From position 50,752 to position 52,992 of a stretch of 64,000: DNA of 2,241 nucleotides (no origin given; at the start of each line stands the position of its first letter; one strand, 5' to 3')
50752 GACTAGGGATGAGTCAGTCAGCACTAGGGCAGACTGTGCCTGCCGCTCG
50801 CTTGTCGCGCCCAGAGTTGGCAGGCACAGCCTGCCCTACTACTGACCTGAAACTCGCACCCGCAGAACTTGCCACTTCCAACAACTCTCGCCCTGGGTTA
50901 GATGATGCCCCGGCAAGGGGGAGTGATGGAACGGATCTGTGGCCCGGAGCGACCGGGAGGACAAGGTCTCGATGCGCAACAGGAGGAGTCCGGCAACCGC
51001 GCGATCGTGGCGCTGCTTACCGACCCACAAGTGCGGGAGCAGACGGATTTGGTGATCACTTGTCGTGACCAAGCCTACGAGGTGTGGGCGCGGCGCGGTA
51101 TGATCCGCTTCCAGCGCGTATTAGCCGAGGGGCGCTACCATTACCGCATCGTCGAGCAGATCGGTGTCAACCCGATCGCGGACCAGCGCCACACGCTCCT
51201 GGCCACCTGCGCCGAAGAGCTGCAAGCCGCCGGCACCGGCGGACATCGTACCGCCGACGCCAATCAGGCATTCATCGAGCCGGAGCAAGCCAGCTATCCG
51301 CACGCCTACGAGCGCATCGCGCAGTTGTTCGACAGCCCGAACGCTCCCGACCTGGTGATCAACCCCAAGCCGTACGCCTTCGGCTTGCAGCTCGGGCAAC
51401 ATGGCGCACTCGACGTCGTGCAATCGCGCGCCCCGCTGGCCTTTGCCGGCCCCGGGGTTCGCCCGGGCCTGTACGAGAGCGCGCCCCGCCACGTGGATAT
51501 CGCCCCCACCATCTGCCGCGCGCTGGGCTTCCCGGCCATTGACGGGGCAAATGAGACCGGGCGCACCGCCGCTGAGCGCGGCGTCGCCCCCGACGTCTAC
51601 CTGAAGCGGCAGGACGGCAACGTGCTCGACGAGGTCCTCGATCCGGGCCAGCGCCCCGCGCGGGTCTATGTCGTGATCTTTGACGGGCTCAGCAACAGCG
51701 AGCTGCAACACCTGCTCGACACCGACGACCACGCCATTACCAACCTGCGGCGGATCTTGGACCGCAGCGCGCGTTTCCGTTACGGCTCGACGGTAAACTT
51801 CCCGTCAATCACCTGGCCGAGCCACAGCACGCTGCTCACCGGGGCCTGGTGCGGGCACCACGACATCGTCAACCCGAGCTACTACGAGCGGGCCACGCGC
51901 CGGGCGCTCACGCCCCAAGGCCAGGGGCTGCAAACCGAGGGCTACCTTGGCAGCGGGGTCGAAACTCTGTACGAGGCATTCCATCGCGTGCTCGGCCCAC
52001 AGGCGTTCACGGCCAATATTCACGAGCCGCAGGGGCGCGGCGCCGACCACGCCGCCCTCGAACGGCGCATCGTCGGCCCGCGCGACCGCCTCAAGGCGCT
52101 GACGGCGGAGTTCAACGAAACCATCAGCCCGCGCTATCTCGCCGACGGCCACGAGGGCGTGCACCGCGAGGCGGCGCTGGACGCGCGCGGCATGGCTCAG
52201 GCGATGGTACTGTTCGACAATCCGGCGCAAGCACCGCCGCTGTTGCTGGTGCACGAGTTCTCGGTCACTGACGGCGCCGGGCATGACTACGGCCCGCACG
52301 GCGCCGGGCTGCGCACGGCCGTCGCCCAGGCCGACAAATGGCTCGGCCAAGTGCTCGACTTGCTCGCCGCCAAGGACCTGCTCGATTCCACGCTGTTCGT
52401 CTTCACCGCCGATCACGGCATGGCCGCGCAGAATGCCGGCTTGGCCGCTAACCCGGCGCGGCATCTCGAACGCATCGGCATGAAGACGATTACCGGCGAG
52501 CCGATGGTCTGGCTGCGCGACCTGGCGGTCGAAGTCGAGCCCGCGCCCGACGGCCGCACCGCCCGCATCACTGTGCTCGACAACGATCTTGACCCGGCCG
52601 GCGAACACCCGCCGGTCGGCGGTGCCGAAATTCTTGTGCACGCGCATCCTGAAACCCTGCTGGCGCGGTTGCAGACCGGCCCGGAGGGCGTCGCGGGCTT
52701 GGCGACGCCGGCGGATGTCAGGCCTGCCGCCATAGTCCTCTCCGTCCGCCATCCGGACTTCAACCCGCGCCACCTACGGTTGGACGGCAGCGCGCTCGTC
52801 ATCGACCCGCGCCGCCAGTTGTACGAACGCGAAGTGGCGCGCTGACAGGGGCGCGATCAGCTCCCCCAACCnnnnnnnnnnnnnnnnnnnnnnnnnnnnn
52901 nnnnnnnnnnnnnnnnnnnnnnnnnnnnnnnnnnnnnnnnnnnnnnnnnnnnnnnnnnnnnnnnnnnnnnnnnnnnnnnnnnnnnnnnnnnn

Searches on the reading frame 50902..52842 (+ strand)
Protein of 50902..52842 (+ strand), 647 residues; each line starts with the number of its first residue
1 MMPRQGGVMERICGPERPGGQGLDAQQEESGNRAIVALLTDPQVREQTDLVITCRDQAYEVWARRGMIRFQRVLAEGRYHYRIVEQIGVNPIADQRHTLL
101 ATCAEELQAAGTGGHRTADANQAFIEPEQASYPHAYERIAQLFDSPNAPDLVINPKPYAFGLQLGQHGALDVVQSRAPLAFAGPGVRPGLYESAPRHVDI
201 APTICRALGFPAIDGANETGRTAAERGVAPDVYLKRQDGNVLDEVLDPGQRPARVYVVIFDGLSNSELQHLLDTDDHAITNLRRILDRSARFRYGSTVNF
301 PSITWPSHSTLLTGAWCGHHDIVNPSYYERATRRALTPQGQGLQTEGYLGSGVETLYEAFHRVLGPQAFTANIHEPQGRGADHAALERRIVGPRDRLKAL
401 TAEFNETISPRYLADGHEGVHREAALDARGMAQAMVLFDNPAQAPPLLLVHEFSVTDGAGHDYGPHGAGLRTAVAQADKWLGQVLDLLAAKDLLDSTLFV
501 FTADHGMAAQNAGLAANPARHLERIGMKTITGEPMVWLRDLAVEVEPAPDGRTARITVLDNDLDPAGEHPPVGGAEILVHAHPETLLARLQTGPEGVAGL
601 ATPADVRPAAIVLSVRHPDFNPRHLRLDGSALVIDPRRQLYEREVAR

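Call 48: search_protein_families(library=pfam, proteins=[window:50902-52842:+], max_evalue=0.0001)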
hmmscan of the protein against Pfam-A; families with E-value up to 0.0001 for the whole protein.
window:50902-52842:+ (647 aa): 2 families
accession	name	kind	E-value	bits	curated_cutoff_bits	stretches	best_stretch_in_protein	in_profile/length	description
PF01663.27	Phosphodiest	-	7.9e-29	101.8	23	1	257-541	3-256/342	Type I phosphodiesterase / nucleotide pyrophosphatase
PF00884.28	Sulfatase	-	9.4e-06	25.6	25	1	473-512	209-248/301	Sulfatase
